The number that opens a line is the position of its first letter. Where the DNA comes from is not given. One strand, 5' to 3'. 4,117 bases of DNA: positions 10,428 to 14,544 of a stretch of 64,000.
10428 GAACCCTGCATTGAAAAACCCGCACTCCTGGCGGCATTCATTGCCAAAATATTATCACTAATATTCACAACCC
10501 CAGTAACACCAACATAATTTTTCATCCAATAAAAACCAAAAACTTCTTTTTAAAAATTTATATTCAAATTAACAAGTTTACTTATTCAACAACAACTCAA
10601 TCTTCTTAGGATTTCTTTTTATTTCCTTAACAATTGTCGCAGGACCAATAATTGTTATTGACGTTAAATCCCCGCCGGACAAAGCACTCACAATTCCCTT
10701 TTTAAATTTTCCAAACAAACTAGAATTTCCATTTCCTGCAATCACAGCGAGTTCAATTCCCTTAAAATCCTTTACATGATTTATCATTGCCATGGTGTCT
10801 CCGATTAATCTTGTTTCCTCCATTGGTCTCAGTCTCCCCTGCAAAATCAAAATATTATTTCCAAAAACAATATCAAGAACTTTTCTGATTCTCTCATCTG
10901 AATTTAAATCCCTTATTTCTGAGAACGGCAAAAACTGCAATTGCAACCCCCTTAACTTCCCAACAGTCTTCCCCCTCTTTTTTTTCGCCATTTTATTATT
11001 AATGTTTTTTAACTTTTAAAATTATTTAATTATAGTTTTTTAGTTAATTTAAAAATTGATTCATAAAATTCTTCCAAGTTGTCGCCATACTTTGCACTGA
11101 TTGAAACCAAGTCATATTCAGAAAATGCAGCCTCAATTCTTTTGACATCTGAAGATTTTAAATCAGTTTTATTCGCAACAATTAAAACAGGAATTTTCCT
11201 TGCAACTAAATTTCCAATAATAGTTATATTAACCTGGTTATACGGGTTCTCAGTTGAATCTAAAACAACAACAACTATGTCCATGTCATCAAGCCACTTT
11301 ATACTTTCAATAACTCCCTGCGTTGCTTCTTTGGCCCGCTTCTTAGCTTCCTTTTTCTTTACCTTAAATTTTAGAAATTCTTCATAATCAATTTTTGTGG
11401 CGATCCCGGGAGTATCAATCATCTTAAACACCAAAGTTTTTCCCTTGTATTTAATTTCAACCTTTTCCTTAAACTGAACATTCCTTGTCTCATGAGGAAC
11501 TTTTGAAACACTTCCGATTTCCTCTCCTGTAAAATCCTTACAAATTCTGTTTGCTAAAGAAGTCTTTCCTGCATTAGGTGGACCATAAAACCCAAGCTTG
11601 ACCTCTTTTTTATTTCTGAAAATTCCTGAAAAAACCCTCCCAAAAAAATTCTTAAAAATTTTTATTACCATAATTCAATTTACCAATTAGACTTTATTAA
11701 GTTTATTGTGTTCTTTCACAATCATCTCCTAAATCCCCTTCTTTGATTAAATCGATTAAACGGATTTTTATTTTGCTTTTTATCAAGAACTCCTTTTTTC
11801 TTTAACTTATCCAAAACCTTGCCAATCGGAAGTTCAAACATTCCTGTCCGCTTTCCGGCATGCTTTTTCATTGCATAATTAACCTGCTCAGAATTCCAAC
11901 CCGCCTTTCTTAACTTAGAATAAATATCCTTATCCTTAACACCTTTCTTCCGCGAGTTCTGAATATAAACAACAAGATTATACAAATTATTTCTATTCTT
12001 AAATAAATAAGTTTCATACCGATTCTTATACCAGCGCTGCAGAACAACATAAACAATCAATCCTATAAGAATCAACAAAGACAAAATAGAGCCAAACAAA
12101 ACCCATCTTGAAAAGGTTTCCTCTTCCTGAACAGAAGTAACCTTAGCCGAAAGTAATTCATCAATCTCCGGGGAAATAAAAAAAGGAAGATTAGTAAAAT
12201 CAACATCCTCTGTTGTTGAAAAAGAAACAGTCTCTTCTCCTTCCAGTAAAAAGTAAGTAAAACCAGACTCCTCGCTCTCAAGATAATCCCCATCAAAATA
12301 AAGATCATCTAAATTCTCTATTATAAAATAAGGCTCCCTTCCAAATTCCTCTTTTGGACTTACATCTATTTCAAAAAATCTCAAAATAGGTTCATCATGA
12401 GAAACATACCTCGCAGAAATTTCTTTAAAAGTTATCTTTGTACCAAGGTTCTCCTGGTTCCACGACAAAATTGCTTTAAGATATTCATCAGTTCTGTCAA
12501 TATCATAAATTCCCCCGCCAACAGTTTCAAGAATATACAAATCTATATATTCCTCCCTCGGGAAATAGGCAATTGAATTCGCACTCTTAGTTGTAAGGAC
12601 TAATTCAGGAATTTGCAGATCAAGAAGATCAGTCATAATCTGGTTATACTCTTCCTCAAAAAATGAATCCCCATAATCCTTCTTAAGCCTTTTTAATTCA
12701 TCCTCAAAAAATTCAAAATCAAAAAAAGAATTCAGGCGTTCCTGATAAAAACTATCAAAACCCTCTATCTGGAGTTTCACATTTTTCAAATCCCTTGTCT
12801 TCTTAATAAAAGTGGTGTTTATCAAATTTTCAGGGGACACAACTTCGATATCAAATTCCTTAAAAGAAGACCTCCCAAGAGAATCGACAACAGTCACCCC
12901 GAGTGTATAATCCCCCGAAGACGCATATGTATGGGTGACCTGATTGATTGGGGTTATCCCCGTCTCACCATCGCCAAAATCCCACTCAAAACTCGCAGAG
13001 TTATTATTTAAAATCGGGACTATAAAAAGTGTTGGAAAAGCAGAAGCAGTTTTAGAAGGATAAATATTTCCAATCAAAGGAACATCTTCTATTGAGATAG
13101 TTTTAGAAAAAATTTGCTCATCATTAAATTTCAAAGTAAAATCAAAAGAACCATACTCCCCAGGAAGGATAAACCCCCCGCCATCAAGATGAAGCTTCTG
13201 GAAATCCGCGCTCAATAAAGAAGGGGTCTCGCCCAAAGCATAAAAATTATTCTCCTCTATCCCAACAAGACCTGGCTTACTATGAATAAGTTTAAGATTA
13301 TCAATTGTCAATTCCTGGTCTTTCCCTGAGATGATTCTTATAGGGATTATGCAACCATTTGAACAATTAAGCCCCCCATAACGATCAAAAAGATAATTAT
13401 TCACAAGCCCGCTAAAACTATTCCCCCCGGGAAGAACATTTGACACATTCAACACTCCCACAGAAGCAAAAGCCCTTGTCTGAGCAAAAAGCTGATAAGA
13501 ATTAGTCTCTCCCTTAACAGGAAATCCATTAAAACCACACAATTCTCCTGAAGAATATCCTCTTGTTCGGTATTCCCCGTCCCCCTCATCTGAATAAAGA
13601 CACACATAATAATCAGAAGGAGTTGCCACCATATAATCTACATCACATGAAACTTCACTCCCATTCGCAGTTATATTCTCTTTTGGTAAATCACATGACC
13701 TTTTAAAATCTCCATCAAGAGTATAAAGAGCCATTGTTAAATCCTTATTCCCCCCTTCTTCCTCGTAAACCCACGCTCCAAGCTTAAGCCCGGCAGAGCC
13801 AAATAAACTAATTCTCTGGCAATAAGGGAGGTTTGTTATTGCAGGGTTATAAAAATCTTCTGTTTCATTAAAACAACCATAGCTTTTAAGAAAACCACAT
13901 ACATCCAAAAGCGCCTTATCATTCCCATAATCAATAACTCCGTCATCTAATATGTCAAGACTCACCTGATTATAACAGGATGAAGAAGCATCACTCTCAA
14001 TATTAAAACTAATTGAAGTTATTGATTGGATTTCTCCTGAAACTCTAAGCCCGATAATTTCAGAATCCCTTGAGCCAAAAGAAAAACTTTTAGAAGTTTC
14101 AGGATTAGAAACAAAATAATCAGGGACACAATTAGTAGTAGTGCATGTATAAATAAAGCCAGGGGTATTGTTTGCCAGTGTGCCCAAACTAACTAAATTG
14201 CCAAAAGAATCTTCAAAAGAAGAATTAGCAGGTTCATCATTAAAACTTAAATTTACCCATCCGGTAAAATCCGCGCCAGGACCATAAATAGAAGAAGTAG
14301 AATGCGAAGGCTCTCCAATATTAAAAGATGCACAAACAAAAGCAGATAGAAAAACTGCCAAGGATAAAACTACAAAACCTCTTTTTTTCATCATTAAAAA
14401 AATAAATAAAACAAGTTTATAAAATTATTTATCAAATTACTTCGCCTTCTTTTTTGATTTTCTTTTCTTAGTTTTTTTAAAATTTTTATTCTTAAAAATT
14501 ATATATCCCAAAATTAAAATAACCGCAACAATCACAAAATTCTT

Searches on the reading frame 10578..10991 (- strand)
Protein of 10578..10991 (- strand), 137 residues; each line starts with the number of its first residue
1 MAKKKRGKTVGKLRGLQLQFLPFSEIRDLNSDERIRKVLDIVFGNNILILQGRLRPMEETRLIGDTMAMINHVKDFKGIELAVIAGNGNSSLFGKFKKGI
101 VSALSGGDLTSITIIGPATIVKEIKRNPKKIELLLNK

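Call 69: search_protein_families(library=pfam, proteins=[window:10578-10991:-], max_evalue=0.001)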
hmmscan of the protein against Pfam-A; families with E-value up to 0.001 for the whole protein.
window:10578-10991:- (137 aa): 1 family
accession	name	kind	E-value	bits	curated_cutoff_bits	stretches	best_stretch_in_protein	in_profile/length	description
PF09846.14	OapB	-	7.9e-17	61.6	27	1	28-132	3-100/104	Origin-associated protein OapB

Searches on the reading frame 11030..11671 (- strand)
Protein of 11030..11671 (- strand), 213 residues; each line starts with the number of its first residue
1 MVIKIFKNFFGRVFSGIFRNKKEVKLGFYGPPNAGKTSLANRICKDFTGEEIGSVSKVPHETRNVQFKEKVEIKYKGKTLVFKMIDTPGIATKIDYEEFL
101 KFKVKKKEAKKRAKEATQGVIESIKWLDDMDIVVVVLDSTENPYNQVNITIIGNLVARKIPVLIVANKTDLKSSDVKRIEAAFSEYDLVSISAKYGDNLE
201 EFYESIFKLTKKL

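Call 70: search_protein_families(library=pfam, proteins=[window:11030-11671:-], max_evalue=0.001)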
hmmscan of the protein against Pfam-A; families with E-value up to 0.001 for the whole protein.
window:11030-11671:- (213 aa): 11 families
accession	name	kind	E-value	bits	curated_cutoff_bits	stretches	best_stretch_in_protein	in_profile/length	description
PF01926.29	MMR_HSR1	-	7.2e-16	58.8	21.9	1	26-168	2-113/113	50S ribosome-binding GTPase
PF00009.33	GTP_EFTU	-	3.1e-10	40.4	26.5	1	123-209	86-185/188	Elongation factor Tu GTP binding domain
PF02421.24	FeoB_N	-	9.6e-06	25.6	27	1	27-203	4-153/156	Ferrous iron transport protein B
PF08477.19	Roc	-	1.2e-05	25.9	27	0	25-89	1-65/119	Ras of Complex, Roc, domain of DAPkinase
PF03193.22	RsgA_GTPase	-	1.3e-05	25.6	30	0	130-205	23-103/174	RsgA GTPase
PF16897.10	MMR_HSR1_Xtn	-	5.9e-05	23.4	35.2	1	160-208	56-102/106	C-terminal region of MMR_HSR1 domain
PF00071.28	Ras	-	0.0002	21.5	21.6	0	143-209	86-159/162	Ras family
PF00025.27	Arf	-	0.00029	20.8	22.3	0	127-174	79-130/174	ADP-ribosylation factor family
PF09439.16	SRPRB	-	0.00059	19.7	25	0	28-99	8-64/178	Signal recognition particle receptor beta subunit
PF00004.35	AAA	-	0.00069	20.5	21.2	0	28-170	3-112/131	ATPase family associated with various cellular activities (AAA)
PF00735.24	Septin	-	0.00094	19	26.2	0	29-100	10-82/280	Septin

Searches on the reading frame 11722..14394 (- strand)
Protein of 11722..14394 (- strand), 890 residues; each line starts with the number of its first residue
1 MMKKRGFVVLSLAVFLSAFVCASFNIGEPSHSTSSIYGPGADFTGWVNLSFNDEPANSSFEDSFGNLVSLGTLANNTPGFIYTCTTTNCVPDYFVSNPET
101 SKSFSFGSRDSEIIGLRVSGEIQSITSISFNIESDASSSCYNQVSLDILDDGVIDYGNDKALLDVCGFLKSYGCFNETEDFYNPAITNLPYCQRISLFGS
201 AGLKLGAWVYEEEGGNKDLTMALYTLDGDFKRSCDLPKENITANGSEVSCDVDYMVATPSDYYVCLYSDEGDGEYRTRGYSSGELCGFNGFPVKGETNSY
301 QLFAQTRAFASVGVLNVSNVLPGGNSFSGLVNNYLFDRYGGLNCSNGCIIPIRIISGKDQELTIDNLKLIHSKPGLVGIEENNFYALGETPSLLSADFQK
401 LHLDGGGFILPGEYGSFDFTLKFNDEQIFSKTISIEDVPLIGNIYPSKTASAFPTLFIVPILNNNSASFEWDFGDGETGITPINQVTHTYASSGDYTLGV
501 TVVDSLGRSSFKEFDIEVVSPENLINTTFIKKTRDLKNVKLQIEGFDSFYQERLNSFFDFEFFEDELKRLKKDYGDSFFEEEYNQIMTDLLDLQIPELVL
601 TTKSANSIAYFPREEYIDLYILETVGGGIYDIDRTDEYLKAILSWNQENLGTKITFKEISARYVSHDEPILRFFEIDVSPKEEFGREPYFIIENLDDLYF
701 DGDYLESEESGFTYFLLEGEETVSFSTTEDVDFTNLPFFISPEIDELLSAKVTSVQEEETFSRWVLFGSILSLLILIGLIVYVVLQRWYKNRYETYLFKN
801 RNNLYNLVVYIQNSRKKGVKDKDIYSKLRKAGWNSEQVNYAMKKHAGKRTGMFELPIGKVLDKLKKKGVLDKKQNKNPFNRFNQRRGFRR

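Call 9: search_protein_families(library=pfam, proteins=[window:11722-14394:-], max_evalue=0.01)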
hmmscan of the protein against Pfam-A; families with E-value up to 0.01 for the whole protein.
window:11722-14394:- (890 aa): 2 families
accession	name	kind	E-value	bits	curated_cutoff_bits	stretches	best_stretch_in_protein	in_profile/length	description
PF18911.6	PKD_4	-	3.1e-09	37.2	27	1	465-514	33-81/85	PKD domain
PF00801.26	PKD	-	3.4e-09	37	23.5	1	466-510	29-73/80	PKD domain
